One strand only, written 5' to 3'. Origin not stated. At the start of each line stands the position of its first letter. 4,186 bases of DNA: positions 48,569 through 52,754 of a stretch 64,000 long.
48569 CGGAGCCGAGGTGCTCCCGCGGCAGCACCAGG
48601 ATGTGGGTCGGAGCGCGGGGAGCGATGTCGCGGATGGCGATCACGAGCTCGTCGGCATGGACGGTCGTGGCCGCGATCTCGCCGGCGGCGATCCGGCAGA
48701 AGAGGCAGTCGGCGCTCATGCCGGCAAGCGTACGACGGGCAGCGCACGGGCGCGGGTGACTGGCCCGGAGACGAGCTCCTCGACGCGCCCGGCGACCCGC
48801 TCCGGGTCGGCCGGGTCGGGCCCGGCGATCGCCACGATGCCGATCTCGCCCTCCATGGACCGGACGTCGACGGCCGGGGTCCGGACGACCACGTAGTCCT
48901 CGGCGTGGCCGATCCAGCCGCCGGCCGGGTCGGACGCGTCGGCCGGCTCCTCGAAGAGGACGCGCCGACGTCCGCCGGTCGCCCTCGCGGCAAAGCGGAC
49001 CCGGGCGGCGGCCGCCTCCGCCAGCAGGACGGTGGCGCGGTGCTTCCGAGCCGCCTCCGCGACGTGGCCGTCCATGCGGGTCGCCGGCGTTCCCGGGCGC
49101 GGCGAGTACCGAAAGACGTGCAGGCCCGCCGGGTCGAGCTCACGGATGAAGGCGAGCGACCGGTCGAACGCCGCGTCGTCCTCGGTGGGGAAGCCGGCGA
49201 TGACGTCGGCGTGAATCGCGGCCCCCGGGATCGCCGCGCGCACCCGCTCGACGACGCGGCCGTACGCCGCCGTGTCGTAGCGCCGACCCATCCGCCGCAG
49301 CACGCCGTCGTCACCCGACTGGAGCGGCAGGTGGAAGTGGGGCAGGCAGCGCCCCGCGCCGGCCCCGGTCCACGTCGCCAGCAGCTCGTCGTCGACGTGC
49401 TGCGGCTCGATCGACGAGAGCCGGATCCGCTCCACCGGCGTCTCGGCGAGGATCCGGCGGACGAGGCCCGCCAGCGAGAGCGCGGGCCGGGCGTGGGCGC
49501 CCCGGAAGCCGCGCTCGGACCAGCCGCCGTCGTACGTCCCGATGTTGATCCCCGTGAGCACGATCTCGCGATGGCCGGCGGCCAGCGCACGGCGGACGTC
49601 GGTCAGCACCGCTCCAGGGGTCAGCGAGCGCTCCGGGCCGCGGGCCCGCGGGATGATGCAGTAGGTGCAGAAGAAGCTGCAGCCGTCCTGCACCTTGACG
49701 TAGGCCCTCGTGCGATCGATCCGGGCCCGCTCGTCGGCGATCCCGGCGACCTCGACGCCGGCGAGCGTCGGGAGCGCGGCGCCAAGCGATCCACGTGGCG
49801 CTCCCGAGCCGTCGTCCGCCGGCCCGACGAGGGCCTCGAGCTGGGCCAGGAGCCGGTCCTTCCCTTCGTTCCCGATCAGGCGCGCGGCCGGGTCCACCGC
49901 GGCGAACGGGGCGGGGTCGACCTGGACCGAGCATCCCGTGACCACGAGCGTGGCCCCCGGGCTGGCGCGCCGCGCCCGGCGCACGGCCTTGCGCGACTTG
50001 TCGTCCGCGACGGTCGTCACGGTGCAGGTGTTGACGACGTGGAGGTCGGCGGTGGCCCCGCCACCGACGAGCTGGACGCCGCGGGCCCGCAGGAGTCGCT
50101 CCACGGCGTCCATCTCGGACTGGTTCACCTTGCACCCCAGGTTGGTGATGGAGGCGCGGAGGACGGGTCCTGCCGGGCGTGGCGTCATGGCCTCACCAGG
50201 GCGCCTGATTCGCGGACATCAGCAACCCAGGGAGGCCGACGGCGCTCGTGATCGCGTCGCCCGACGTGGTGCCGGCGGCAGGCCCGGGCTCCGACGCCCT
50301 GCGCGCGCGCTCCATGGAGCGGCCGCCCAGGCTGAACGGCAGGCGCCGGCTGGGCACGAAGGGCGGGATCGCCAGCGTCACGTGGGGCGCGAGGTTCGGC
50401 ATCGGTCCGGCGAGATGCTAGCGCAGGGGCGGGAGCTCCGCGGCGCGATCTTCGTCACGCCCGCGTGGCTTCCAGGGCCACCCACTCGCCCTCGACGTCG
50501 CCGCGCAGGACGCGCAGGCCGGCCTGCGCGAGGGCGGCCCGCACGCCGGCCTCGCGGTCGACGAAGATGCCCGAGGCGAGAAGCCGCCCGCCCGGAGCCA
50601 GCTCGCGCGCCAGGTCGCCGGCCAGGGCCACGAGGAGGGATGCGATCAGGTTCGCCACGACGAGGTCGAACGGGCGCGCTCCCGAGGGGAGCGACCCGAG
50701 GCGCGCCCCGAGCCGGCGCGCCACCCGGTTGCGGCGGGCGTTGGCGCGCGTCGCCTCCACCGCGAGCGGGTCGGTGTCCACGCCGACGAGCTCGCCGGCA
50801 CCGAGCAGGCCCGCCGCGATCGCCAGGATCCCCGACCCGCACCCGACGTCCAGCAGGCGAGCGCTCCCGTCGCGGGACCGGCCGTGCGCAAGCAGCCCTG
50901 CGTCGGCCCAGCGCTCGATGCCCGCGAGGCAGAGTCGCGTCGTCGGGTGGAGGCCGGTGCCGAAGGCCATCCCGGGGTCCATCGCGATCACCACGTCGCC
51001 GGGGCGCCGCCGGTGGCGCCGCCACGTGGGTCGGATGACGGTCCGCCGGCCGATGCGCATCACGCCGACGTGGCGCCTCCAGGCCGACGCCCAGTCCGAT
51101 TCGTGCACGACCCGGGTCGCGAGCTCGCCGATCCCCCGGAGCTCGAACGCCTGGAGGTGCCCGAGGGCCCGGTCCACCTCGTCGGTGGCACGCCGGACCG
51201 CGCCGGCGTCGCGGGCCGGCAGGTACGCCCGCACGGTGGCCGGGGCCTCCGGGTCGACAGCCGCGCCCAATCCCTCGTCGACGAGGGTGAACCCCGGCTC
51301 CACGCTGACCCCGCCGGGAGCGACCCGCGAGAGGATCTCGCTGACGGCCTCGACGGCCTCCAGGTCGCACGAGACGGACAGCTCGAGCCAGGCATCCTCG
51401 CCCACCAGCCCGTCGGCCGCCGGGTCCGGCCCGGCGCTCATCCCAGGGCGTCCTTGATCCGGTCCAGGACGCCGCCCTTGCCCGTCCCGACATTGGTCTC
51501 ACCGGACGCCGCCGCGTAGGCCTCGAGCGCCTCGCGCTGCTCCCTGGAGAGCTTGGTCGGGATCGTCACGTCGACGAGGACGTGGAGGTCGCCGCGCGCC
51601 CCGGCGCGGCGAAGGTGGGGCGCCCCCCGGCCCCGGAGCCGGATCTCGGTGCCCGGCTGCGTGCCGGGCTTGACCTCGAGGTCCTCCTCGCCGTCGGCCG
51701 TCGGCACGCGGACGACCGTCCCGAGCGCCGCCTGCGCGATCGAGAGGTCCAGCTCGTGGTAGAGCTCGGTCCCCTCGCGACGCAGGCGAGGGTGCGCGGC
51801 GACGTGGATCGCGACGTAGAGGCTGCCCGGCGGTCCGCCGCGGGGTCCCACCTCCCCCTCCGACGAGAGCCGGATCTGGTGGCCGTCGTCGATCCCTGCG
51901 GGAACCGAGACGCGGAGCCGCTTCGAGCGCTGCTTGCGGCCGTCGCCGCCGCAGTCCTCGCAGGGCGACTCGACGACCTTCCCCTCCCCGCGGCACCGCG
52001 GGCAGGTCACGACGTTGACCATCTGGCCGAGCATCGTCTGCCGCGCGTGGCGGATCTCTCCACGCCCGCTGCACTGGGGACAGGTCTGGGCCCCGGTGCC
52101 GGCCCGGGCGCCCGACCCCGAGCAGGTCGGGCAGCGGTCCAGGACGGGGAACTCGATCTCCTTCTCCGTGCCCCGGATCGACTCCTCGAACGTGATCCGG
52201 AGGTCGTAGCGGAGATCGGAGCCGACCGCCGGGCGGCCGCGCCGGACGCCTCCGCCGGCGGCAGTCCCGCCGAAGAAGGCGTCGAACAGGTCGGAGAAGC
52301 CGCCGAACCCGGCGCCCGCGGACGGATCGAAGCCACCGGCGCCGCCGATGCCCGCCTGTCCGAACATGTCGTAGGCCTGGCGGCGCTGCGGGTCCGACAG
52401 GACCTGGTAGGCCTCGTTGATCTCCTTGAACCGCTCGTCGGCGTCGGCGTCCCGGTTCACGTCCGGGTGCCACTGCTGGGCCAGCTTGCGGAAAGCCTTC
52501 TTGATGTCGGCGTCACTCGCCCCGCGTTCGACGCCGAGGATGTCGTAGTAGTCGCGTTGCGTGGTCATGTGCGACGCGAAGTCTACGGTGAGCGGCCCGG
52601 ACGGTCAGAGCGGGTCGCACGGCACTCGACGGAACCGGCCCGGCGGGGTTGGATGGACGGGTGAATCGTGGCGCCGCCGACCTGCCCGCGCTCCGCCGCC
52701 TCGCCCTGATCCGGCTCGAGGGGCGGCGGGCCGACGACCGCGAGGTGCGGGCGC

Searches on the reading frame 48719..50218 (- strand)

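Call 63: search_protein_families(library=pfam, proteins=[window:48719-50218:-], max_evalue=0.001)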
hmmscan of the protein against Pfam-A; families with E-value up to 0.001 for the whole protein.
window:48719-50218:- (500 aa): 2 families
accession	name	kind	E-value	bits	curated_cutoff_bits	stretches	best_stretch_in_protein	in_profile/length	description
PF00919.26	UPF0004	-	2.6e-20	72.7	27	1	22-111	2-92/98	Uncharacterized protein family UPF0004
PF04055.27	Radical_SAM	-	7.5e-19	68.9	29.5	1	175-358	2-166/166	Radical SAM superfamily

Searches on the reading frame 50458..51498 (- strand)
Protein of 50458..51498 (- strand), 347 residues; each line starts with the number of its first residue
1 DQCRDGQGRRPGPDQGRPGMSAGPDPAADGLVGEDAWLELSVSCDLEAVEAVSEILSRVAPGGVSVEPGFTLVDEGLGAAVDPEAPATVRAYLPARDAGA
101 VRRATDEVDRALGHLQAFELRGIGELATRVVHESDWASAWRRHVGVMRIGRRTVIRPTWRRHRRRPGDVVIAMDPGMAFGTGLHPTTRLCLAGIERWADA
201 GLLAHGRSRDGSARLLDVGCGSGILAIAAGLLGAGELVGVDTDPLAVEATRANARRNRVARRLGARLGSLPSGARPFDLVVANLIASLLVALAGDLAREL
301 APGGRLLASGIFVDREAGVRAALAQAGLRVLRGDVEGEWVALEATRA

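Call 42: search_protein_families(library=pfam, proteins=[window:50458-51498:-], max_evalue=0.001)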
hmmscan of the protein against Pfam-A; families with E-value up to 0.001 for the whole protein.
window:50458-51498:- (347 aa): 7 families
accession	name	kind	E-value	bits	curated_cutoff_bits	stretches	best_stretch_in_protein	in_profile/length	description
PF06325.19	PrmA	-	8.5e-68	229.4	22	1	37-346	2-295/296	Ribosomal protein L11 methyltransferase (PrmA)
PF13649.12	Methyltransf_25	-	3.4e-09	37.7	27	1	216-304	2-97/97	Methyltransferase domain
PF08241.18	Methyltransf_11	-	2.5e-08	34.9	21.2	1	216-307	1-94/95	Methyltransferase domain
PF13847.12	Methyltransf_31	-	8.5e-08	32.4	27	1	212-309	4-110/145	Methyltransferase domain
PF08242.18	Methyltransf_12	-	8.6e-08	33.3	30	1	216-306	1-98/98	Methyltransferase domain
PF13489.12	Methyltransf_23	-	3.2e-07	30.7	27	1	203-309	15-117/164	Methyltransferase domain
PF05175.20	MTS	-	4.1e-07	30.2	23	1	211-283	31-105/170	Methyltransferase small domain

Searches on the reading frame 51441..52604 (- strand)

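Call 42: search_protein_families(library=pfam, proteins=[window:51441-52604:-], max_evalue=0.001)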
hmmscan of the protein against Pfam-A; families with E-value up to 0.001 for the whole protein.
window:51441-52604:- (388 aa): 5 families
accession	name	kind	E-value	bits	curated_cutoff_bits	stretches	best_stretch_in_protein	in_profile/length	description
PF01556.23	DnaJ_C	-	4.3e-45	153.9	26.6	1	131-349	1-152/152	DnaJ C terminal domain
PF00226.36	DnaJ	-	3.3e-28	98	27.8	1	18-79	1-63/63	DnaJ domain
PF00684.25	DnaJ_CXXCXGXG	-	3.5e-16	59.6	32.7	1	158-222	1-65/65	DnaJ central domain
PF15777.11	Anti-TRAP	-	0.00051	20.4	32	0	157-187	12-45/59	Tryptophan RNA-binding attenuator protein inhibitory protein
PF17302.8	DUF5351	-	0.00065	20.4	27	0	171-183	16-28/29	Family of unknown function (DUF5351)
